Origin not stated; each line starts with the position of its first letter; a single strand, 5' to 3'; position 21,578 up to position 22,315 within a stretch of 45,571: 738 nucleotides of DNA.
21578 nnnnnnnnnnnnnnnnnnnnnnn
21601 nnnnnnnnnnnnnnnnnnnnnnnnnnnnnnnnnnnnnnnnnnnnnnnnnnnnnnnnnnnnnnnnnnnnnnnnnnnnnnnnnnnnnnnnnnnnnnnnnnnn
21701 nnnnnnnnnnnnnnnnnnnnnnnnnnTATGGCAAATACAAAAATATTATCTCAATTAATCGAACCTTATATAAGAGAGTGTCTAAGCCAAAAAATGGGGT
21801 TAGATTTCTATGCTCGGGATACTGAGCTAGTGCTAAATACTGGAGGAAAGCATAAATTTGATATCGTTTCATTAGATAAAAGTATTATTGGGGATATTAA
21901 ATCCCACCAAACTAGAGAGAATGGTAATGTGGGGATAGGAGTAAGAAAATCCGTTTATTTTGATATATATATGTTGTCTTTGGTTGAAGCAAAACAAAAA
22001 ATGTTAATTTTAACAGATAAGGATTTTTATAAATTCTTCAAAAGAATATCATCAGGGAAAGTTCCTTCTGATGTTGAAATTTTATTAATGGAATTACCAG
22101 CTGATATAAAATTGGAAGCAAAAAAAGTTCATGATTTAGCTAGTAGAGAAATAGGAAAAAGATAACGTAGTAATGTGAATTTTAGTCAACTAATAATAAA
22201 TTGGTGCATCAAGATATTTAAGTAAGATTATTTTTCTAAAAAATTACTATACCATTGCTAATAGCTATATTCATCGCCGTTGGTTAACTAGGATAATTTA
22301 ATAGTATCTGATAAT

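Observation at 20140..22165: Start-stop coupled UvrD-like SF1 helicase plus 145-aa PD-(D/E)xK-like protein: candidate two-gene helicase-nuclease defence module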

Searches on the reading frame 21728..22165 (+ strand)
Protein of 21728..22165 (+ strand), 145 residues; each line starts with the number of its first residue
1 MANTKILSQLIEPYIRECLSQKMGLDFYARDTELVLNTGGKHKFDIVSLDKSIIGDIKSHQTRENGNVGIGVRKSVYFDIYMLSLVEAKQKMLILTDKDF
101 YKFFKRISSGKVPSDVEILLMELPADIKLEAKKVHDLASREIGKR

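Call 3: search_protein_families(library=pfam, proteins=[window:21728-22165:+], max_evalue=0.1)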
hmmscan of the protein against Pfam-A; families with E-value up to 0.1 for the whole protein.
window:21728-22165:+ (145 aa): 0 families

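Call 4: search_protein_families(library=padloc, proteins=[window:21728-22165:+], max_evalue=0.1)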
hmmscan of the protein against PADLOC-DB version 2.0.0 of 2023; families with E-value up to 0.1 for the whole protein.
window:21728-22165:+ (145 aa): 0 families

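Call 6: search_protein_families(library=ncbifam, proteins=[window:21728-22165:+], max_evalue=1)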
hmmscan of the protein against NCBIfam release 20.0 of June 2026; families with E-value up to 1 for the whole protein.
window:21728-22165:+ (145 aa): 0 families

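Call 7: search_protein_families(library=phrogs, proteins=[window:21728-22165:+], max_evalue=1)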
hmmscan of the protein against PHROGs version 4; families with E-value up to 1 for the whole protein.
window:21728-22165:+ (145 aa): 2 families
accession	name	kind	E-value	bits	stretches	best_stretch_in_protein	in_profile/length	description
phrog_15628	-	unknown function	0.054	15.1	1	80-130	38-91/105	-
phrog_1838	-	unknown function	0.36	12.4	1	88-130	8-50/67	-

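Call 8: search_solved_structures(query=window:21728-22165:+, max_evalue=10, show_alignments=2)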
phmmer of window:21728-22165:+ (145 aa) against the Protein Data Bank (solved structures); distinct sequences matched with E-value up to 10: 2.
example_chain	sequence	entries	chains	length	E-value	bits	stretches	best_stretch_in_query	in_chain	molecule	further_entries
4yy5_A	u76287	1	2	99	0.86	13.4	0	101-133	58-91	dTor_3x33L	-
4yy2_A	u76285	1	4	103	0.87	13.4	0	101-133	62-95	dTor_3x33L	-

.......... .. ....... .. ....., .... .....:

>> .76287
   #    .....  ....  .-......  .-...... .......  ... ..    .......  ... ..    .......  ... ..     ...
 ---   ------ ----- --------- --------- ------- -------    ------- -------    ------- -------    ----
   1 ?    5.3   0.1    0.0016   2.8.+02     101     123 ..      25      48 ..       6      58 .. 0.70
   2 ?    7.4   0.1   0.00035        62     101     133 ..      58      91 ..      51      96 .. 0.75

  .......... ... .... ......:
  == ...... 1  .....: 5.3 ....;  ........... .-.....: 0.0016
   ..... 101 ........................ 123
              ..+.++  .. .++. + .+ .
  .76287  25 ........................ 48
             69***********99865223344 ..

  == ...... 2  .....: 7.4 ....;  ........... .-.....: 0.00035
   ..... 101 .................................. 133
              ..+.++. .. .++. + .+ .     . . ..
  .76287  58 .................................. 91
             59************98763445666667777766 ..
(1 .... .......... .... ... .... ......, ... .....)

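Call 9: find_homologous_proteins(query=window:21728-22165:+, max_evalue=0.001)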
Query window:21728-22165:+ (145 aa): 8 proteins with E <= 0.001 among 17 candidates.
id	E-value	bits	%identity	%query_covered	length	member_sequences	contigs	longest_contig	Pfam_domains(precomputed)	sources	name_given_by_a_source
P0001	3.1e-87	308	100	100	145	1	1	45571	-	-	-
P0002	1.2e-61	225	72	99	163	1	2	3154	-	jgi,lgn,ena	jgi:hypothetical protein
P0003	2.4e-61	224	71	100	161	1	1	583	-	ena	-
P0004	3.7e-61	223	72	99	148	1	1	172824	-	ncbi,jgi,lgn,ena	ncbi:MAG: hypothetical protein WC453_01245 [Patescibacteria group bacterium]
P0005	2.3e-58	214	68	98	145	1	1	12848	-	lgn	-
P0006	5.9e-56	207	65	100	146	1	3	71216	-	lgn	-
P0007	1.5e-53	199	62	100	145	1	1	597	-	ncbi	-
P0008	5.9e-53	197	63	100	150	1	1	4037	-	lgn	-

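Call 10: find_encoding_contigs(protein=P0004, flank=8000, max_places=3)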
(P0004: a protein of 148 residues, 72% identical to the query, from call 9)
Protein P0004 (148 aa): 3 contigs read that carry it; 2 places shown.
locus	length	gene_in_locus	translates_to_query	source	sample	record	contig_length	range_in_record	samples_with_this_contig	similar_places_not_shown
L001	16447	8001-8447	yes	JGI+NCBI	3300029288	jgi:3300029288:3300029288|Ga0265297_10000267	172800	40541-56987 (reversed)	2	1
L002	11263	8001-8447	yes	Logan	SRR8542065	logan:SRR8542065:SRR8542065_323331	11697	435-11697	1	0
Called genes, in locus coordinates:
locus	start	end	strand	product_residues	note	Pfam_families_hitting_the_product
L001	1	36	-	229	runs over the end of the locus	PF00535:Glycos_transf_2, PF10111:Glyco_tranf_2_2 (weak), PF13641:Glyco_tranf_2_3 (weak)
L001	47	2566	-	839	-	PF00690:Cation_ATPase_N, PF00122:E1-E2_ATPase, PF00702:Hydrolase, PF13246:Cation_ATPase, PF00689:Cation_ATPase_C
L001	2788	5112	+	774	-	PF02384:N6_Mtase, PF01420:Methylase_S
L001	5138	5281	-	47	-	-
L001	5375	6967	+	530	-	PF02463:SMC_N, PF13175:AAA_15, PF13476:AAA_23, PF13514:AAA_27 (faint), PF13555:AAA_29 (faint), PF13304:AAA_21, PF20469:OLD-like_TOPRIM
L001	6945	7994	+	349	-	PF13245:AAA_19, PF00580:UvrD-helicase, PF01443:Viral_helicase1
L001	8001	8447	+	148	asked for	-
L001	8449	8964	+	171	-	-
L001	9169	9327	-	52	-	-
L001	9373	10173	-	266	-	-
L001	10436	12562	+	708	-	PF03717:PBP_dimer, PF00905:Transpeptidase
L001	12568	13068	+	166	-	-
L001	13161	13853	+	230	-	PF01628:HrcA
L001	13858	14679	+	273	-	PF00293:NUDIX, PF14815:NUDIX_4 (faint), PF01025:GrpE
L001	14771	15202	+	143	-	PF00011:HSP20, PF17886:ArsA_HSP20 (weak)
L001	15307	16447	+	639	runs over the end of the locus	PF00012:HSP70, PF06723:MreB_Mbl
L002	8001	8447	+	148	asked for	-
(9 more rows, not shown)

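Call 11: find_encoding_contigs(protein=P0006, flank=8000, max_places=3)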
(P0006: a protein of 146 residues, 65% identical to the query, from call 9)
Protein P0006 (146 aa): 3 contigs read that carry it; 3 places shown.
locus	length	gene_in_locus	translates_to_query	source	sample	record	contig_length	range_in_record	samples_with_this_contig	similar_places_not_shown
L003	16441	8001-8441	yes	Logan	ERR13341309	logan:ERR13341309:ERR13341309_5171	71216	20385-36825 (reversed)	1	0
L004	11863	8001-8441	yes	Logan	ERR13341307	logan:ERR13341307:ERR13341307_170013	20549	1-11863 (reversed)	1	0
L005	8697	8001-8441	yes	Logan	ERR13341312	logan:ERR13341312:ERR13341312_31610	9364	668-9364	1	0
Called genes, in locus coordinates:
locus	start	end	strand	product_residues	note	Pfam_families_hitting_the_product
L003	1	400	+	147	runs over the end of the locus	-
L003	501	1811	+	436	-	PF05697:Trigger_N, PF00254:FKBP_C, PF05698:Trigger_C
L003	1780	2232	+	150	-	PF01668:SmpB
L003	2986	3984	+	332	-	PF18144:SMODS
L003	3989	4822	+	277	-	-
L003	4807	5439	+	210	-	-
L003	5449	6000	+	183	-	-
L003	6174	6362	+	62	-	-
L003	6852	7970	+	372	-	-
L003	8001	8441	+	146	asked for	-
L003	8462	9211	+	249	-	-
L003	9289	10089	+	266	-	-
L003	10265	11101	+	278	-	PF02086:MethyltransfD12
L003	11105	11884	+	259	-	PF01555:N6_N4_Mtase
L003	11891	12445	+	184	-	-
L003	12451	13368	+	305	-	PF04556:DpnII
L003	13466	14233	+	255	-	-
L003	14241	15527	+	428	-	PF14072:DndB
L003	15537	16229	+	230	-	PF00702:Hydrolase, PF08282:Hydrolase_3 (faint), PF12710:HAD, PF13419:HAD_2 (weak)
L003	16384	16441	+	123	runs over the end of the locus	-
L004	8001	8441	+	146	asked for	-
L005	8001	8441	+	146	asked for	-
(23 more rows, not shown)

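Call 12: find_encoding_contigs(protein=P0005, flank=8000, max_places=3)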
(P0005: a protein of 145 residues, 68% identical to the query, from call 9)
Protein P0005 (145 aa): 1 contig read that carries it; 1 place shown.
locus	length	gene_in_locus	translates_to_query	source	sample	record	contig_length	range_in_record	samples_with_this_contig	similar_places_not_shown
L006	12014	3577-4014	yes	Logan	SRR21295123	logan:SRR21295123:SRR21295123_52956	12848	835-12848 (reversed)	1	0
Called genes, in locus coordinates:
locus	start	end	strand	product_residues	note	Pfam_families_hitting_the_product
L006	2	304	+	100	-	?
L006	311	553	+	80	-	PF09954:DUF2188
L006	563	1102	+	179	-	-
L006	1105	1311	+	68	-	-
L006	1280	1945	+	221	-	-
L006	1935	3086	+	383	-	-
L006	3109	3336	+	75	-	PF09954:DUF2188 (weak)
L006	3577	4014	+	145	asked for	-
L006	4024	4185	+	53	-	-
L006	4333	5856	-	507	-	PF00239:Resolvase, PF07508:Recombinase, PF13408:Zn_ribbon_recom (weak)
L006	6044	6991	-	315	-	PF23343:REP_ORF2-G2P, PF20199:RepSA (faint)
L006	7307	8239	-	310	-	-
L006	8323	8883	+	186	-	-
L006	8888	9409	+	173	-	-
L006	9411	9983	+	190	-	-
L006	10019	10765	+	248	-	PF07553:Lipoprotein_Ltp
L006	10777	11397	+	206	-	-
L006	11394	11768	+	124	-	PF20815:GIY_YIG_2 (weak), PF01541:GIY-YIG (weak)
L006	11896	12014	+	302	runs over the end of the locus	-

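Call 21: find_encoding_contigs(protein=P0002, flank=5000, max_places=3)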
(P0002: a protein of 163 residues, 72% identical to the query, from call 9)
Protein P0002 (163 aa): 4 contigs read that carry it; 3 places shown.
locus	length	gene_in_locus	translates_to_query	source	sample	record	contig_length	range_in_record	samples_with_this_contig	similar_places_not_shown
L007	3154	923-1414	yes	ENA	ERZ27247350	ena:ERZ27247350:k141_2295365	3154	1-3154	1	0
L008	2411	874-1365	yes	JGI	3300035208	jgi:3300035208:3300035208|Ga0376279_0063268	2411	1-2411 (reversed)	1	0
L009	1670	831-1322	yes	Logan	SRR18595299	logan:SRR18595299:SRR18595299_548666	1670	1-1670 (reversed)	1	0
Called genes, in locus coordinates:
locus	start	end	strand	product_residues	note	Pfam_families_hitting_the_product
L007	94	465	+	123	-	-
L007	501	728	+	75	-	PF09954:DUF2188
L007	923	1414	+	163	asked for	-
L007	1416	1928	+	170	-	-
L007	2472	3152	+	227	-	?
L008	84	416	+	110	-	-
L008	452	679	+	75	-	PF09954:DUF2188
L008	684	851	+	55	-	-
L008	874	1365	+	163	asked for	-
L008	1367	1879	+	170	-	-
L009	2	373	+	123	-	?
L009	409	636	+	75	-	PF09954:DUF2188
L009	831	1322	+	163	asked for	-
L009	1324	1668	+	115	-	?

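Call 22: find_encoding_contigs(protein=P0008, flank=5000, max_places=3)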
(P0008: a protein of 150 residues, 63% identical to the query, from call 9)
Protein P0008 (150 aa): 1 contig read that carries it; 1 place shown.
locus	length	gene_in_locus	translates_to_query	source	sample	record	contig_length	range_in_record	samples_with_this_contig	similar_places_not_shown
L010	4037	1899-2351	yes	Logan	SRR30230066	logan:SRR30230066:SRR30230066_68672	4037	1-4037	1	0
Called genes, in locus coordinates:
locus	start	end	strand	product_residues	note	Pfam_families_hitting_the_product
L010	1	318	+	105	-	?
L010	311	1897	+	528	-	PF00580:UvrD-helicase (weak), PF13245:AAA_19, PF01443:Viral_helicase1 (faint), PF00580:UvrD-helicase, PF13361:UvrD_C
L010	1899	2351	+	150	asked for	-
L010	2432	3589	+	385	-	-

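Call 26: search_protein_representatives(alignment_id=A1)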
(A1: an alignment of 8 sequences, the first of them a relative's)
Query: 8 sequences, 146 profile positions. Proteins with E-value up to 0.001 (for the whole library): 428; up to 1e-10: 180; up to 1e-30: 4. The best 150 are listed.
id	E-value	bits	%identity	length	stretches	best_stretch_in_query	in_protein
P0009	1.4e-50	187.4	-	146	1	1-145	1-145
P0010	1.0e-34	135.9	-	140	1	1-145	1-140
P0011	1.5e-34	135.4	-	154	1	1-145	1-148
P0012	1.4e-31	125.8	-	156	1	2-145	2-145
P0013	1.4e-30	122.5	-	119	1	1-118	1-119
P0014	3.5e-30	121.2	-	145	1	1-145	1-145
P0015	5.1e-28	114.2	-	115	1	34-142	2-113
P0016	1.1e-27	113.1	-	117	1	35-145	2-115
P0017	9.6e-27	110.1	-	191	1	1-145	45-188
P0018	1.9e-26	109.1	-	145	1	1-143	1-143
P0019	1.1e-24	103.4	-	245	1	1-145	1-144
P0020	1.4e-24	103.0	-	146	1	1-145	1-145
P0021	1.9e-24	102.6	-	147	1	1-145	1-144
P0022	3.6e-24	101.7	-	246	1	1-143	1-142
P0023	5.9e-24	101.0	-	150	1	1-144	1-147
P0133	2.6e-12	63.3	-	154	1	1-143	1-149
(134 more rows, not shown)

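Call 27: predict_structure(alignment_id=A1)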
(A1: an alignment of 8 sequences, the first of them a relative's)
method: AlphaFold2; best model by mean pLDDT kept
length: 145 residues; sequences in the alignment: 8
mean_pLDDT: 45.3   pTM: 0.37
mean pLDDT of the five models: 45.3, 41.7, 37.3, 34.8, 32.7
residues with pLDDT >= 90: 0; 70-90: 0; 50-70: 50; < 50: 95
segments of 3 or more residues with pLDDT < 50: 1-10, 22-64, 66-78, 84-90, 101-116
pLDDT, mean of each block of 10 residues (from residue 1): 41 52 40 29 39 38 45 42 47 54 43 49 55 56 52
secondary structure, 60 per line:
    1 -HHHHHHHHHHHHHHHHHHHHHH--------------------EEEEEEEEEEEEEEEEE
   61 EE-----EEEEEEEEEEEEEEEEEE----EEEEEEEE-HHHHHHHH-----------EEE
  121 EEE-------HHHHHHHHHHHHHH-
elements in order: H2-23 E44-62 E68-85 E90-97 H99-106 E118-123 H131-144

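Call 31: search_protein_families(library=pfam, alignment_id=A2, max_evalue=0.01)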
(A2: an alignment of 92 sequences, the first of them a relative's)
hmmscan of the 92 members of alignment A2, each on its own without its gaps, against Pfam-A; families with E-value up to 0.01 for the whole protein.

A. member 1, P0001 (145 aa): 0 families

B. families by the number of members that match (of 92 scanned): 3 families
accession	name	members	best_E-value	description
PF03144.31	GTP_EFTU_D2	1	0.0015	Elongation factor Tu domain 2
PF24371.1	DUF7527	1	0.0032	Domain of unknown function (DUF7527)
PF08518.16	GIT_SHD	1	0.0072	Spa2 homology domain (SHD) of GIT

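Call 32: search_solved_structures(query=A2, max_evalue=10, show_alignments=3)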
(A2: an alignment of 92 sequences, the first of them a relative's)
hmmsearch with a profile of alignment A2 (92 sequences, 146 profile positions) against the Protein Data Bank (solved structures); distinct sequences matched with E-value up to 10: 0.

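Call 42: predict_structure(alignment_id=A2)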
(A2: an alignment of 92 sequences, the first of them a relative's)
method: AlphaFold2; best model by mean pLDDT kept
length: 145 residues; sequences in the alignment: 92
mean_pLDDT: 94.3   pTM: 0.87
mean pLDDT of the five models: 94.3, 94.2, 93.5, 93.4, 93.0
residues with pLDDT >= 90: 126; 70-90: 14; 50-70: 5; < 50: 0
segments of 3 or more residues with pLDDT < 50: none
pLDDT, mean of each block of 10 residues (from residue 1): 79 97 97 98 98 97 93 97 98 97 97 98 95 88 74
secondary structure, 60 per line:
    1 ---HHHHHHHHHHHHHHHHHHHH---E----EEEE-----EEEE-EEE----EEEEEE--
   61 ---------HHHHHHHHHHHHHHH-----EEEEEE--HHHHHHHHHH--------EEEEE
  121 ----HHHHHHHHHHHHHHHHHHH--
elements in order: H4-23 E32-35 E41-44 E46-48 E53-58 H70-84 E90-95 H98-107 E116-120 H125-143

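Call 45: fold_search(model_id=the predicted structure, library=pdb)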
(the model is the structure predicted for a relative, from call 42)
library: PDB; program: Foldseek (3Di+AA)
matches with E <= 10: 674; with E <= 0.001: 0
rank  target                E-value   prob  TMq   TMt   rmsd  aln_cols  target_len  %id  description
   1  9oz0_B                1.9e-03  1.00  0.45  0.40  11.2       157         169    9  Crystal structure of T6SS effector-immunity complex PA3907-PA3908 from Pseudomonas aeruginosa (released 2025-06-18)
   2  1y88                  2.5e-03  0.99  0.44  0.37   6.7       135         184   12  Crystal Structure of Protein of Unknown Function AF1548 (released 2004-12-21)
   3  8q3z_A                1.0e-02  0.98  0.50  0.20   9.1       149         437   10  Crystal structure of cA4-bound Can2 from Thermoanaerobacter brockii (released 2023-11-22)
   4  6hz4_N                1.2e-02  0.87  0.42  0.41   9.0       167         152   14  Structure of McrBC without DNA binding domains (one half of the full complex) (released 2019-07-24)
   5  7dym_A                1.3e-02  0.97  0.42  0.37  11.5       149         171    7  Pseudomonas aeruginosa TseT-TsiT complex (released 2021-08-25)
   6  8q44_B                1.5e-02  0.97  0.52  0.21   7.5       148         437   10  Crystal structure of cA4-bound Can2 (E364R) in complex with oligo-T DNA (released 2023-11-22)
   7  8q44_A                2.0e-02  0.90  0.45  0.19   7.9       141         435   11  Crystal structure of cA4-bound Can2 (E364R) in complex with oligo-T DNA (released 2023-11-22)
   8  9nl2_A                2.0e-02  0.82  0.38  0.07  11.4       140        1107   10  Structure of R2 retrotransposon protein from Platysternon megacephalum initiating target-primed reverse transcription (released 2025-06-18)
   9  8q43_A                2.1e-02  0.92  0.48  0.20   7.9       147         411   13  Crystal structure of cA4-bound Can2 (E341A) in complex with oligo-C DNA (released 2023-11-22)
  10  6xl1_A                3.0e-02  0.80  0.38  0.18   6.2       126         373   12  crystal structure of cA4-activated Card1(D294N) (released 2020-12-30)
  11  9dou_A                3.2e-02  0.54  0.37  0.09   9.1       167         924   13  Taeniopygia guttata R2 retrotransposon (R2Tg) initiating target-primed reverse transcription (released 2025-05-21)
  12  8q42_B                3.6e-02  0.87  0.48  0.20   7.8       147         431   12  Crystal structure of cA4-bound Can2 (E341A) in complex with oligo-A DNA (released 2023-11-22)
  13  6hz4_M                4.7e-02  0.47  0.34  0.18   9.5       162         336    9  Structure of McrBC without DNA binding domains (one half of the full complex) (released 2019-07-24)
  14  6bzf_F                5.3e-02  0.63  0.28  0.21   8.2        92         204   20  Structure of S. cerevisiae Zip2:Spo16 complex, C2 form (released 2018-02-14)
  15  1xtt_B                6.0e-02  0.38  0.33  0.25  12.7       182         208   11  Sulfolobus solfataricus uracil phosphoribosyltransferase in complex with uridine 5'-monophosphate (UMP) (released 2005-02-08)
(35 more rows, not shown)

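Call 47: find_homologous_proteins(query=A2, max_evalue=0.00001)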
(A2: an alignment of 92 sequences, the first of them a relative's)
Query A2 (92 sequences) (145 aa, profile of the alignment): 58 proteins with E <= 0.00001 among 2824 candidates.
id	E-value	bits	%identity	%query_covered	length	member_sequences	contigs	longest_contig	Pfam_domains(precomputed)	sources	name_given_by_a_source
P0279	1.7e-49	185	35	97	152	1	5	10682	-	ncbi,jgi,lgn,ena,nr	ncbi:MAG TPA: hypothetical protein VMZ92_18005 [Planctomycetota bacterium]|nr:hypothetical protein [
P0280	7.6e-49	183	36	98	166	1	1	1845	-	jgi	jgi:hypothetical protein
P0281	2.4e-48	182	30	99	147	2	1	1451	-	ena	-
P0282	1.1e-47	180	30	98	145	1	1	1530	-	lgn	-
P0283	1.7e-47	179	31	98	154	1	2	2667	-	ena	-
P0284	3.9e-47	178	33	100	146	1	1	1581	-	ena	-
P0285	6.7e-47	177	31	100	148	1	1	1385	-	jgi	jgi:hypothetical protein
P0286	1.2e-46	176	29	98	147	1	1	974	-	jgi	jgi:hypothetical protein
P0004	2.4e-46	175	72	99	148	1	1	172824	-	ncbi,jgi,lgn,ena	ncbi:MAG: hypothetical protein WC453_01245 [Patescibacteria group bacterium]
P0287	2.9e-46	175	31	98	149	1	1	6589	-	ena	-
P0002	3.1e-46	175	72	99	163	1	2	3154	-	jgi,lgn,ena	jgi:hypothetical protein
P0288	3.5e-46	175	28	100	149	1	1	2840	-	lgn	-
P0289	3.9e-46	174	29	92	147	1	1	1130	-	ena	-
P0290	3.9e-46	174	33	98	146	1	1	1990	-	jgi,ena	-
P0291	8.7e-46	173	28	98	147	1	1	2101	-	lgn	-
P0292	1.4e-45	173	31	98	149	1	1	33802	-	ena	-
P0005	3.2e-45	172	68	98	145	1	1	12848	-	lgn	-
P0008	3.7e-45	171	63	100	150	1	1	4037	-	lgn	-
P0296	1.1e-44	170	27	98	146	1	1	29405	-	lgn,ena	-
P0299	6.0e-44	167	40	98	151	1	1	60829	-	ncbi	ncbi:MAG: hypothetical protein AB1597_00585 [Chloroflexota bacterium]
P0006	7.3e-43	164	65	100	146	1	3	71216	-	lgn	-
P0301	1.3e-42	163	71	100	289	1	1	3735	PF01844.30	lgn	-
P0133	1.5e-41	160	28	98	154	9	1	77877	-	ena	-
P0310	2.0e-38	149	31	86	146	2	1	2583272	-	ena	-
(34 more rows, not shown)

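Call 48: find_encoding_contigs(protein=P0301, flank=5000, max_places=2)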
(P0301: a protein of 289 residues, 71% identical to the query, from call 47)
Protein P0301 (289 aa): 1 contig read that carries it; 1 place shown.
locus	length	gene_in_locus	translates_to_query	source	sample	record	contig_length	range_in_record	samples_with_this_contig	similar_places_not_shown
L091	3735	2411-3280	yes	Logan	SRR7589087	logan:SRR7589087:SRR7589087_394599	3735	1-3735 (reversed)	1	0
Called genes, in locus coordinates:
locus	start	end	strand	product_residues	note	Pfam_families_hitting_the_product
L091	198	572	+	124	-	-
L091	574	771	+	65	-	-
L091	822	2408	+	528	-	PF13245:AAA_19, PF01443:Viral_helicase1 (faint), PF00580:UvrD-helicase, PF13361:UvrD_C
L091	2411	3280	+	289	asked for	PF01844:HNH (faint)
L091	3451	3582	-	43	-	-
